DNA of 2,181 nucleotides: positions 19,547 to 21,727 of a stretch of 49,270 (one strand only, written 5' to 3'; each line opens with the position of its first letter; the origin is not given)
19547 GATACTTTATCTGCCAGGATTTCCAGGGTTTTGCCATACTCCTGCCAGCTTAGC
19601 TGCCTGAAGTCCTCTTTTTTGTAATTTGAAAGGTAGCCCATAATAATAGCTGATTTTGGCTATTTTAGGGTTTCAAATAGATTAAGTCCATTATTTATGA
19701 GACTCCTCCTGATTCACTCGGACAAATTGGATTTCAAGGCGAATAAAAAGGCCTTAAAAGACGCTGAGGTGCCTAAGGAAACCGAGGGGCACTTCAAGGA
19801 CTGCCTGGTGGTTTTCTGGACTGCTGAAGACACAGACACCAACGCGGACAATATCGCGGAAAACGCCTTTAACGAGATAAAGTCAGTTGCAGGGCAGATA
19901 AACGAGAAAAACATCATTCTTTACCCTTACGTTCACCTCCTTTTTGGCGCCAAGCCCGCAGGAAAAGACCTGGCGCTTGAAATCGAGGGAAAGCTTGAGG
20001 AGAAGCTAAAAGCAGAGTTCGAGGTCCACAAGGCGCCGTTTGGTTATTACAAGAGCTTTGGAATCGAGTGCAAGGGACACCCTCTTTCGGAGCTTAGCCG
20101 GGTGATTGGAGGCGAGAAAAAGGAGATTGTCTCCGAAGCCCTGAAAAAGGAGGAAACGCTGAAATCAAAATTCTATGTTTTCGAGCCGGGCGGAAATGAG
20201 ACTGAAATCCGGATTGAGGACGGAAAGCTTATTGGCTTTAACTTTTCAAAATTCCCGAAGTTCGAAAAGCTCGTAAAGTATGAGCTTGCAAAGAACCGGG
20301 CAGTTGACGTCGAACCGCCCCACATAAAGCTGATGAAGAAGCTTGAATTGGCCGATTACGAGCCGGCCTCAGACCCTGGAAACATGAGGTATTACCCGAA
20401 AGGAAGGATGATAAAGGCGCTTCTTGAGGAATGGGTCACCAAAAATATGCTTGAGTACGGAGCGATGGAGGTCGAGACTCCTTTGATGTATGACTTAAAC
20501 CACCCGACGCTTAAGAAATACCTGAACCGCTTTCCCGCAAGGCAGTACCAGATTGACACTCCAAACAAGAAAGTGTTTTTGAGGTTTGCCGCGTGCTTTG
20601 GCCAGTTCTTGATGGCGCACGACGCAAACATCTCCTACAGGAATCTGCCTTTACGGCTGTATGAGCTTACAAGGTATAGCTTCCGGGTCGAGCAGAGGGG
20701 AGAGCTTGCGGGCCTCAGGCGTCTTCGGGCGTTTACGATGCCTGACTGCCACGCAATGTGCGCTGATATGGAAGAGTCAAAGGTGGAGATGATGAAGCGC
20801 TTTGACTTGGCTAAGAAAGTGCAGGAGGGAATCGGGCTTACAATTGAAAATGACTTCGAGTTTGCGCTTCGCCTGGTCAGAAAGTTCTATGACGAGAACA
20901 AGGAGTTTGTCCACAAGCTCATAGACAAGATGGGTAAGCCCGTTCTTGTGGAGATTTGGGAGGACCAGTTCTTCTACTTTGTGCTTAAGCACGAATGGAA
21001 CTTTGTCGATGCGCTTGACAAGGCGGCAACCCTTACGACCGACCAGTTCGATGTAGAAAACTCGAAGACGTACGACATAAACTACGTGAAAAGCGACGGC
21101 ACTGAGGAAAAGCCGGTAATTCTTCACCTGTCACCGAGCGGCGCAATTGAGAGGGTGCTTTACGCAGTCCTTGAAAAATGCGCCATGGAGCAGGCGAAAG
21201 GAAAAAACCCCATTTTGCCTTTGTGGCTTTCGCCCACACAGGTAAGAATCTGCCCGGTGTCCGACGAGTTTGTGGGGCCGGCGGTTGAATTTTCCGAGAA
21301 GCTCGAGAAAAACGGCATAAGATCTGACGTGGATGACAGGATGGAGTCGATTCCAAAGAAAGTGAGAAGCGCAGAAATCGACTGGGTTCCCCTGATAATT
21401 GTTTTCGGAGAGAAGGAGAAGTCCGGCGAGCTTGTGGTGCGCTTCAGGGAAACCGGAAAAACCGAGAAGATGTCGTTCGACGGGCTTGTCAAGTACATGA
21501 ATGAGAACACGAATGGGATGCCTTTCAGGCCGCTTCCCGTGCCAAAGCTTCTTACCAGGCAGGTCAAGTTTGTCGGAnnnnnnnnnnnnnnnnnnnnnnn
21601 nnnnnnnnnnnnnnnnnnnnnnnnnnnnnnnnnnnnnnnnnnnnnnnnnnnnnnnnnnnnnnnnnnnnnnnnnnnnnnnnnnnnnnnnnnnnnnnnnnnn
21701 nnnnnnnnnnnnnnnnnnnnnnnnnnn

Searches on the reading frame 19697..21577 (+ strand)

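Call 67: search_protein_families(library=pfam, proteins=[window:19697-21577:+], max_evalue=0.00001)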
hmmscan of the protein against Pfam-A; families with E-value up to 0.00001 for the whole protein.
window:19697-21577:+ (627 aa): 3 families
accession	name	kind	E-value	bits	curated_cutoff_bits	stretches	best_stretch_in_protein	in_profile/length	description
PF08915.16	tRNA-Thr_ED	-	2e-40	138.5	30.2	1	1-137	1-137/137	Archaea-specific editing domain of threonyl-tRNA synthetase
PF03129.25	HGTP_anticodon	-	3e-19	69.4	21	1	515-603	1-93/94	Anticodon binding domain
PF00587.30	tRNA-synt_2b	-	2.8e-16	60.5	29.3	1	284-494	1-178/179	tRNA synthetase class II core domain (G, H, P, S and T)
